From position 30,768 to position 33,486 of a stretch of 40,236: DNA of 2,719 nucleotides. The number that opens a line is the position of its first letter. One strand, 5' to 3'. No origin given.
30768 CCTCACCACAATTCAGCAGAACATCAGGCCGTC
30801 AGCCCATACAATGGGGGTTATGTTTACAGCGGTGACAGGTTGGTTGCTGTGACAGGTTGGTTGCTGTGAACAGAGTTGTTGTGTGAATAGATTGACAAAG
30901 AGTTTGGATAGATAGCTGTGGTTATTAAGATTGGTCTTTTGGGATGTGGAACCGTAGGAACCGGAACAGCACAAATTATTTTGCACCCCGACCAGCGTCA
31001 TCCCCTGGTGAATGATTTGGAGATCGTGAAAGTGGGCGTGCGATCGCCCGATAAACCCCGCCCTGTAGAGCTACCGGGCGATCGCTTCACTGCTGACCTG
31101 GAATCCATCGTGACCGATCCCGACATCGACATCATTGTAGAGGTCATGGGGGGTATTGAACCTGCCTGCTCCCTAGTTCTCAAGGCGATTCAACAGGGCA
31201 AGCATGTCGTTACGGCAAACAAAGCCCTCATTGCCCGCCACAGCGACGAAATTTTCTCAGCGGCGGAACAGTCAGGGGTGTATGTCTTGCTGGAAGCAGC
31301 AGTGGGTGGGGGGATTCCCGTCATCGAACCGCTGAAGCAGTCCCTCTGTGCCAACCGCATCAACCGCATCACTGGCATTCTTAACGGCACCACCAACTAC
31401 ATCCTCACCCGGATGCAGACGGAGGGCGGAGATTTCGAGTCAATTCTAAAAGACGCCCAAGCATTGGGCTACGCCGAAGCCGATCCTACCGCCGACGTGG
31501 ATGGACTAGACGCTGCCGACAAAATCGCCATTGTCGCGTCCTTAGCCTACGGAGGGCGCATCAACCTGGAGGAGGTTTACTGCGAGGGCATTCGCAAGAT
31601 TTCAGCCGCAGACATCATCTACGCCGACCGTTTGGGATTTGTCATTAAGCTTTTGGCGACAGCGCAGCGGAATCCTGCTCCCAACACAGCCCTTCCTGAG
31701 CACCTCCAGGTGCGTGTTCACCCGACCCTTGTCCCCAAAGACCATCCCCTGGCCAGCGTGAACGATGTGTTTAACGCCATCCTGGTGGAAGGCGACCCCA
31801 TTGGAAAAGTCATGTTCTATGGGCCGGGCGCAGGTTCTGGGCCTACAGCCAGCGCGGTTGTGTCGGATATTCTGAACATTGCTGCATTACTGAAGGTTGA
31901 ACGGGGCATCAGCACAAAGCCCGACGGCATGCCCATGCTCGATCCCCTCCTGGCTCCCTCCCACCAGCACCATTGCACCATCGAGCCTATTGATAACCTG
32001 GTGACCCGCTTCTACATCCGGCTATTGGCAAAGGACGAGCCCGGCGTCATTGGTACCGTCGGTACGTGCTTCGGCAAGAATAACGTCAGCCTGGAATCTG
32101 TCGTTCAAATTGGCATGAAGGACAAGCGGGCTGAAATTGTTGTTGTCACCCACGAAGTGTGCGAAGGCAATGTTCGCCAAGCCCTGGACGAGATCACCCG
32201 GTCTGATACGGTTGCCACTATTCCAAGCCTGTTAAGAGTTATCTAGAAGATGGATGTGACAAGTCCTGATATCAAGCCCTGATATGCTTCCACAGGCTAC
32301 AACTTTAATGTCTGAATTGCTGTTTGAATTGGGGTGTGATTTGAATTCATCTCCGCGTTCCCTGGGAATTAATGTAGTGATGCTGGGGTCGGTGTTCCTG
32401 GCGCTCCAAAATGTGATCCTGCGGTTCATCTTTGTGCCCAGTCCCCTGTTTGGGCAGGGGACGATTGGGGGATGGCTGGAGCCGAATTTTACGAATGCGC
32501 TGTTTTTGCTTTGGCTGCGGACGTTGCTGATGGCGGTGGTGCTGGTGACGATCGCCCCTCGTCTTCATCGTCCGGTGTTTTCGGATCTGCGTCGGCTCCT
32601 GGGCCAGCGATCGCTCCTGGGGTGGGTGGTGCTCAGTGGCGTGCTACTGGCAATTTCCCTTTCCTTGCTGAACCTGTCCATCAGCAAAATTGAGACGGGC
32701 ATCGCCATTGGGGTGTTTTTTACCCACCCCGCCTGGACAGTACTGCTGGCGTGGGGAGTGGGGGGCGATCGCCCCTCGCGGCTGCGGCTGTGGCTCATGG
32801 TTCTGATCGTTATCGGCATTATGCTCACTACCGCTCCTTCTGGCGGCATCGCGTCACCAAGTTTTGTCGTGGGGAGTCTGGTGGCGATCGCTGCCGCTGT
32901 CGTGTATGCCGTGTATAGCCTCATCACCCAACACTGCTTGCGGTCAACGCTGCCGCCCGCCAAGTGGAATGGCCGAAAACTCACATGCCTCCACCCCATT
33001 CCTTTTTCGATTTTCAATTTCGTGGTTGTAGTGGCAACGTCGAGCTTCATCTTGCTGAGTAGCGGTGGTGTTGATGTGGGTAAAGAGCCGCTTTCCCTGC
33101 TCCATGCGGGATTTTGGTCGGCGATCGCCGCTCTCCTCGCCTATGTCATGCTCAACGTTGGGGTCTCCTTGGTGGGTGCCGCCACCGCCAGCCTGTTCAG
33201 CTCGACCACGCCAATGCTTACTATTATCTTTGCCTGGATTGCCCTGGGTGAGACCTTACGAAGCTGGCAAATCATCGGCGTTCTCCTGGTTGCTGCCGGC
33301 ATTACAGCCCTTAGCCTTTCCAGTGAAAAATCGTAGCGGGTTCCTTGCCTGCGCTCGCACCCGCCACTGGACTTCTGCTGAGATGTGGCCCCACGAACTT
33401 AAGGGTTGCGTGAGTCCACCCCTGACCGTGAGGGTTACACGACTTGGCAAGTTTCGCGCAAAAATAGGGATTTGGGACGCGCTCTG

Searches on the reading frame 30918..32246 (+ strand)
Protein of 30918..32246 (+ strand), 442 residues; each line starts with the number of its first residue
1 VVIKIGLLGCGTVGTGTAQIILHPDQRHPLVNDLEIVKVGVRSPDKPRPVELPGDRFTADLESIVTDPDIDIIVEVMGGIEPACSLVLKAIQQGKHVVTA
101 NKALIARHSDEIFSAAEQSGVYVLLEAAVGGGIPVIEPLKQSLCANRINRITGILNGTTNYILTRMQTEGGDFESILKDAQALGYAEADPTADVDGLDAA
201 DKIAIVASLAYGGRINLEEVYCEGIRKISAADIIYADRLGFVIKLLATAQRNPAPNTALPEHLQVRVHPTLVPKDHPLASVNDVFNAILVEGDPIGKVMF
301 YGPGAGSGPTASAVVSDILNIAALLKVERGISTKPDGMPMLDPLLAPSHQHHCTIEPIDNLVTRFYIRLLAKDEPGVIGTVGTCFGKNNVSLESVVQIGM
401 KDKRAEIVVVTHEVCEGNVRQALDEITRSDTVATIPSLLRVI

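Call 11: search_protein_families(library=pfam, proteins=[window:30918-32246:+])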
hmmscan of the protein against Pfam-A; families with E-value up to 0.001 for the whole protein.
window:30918-32246:+ (442 aa): 3 families
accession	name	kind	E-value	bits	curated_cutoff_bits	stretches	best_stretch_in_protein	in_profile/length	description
PF00742.24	Homoserine_dh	-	3.5e-69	232.5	22.9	1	134-319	1-173/173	Homoserine dehydrogenase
PF03447.22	NAD_binding_3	-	1.3e-23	84.3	24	1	9-126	1-116/116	Homoserine dehydrogenase, NAD binding domain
PF01842.31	ACT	-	7e-11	42.1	27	1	366-427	2-62/66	ACT domain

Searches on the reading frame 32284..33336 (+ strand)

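Call 10: search_protein_families(library=pfam, proteins=[window:32284-33336:+])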
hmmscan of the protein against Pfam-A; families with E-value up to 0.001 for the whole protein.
window:32284-33336:+ (350 aa): 1 family
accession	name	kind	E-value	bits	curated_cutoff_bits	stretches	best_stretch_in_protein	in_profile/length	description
PF00892.27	EamA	-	2.2e-20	73.7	28.2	2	197-344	3-134/135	EamA-like transporter family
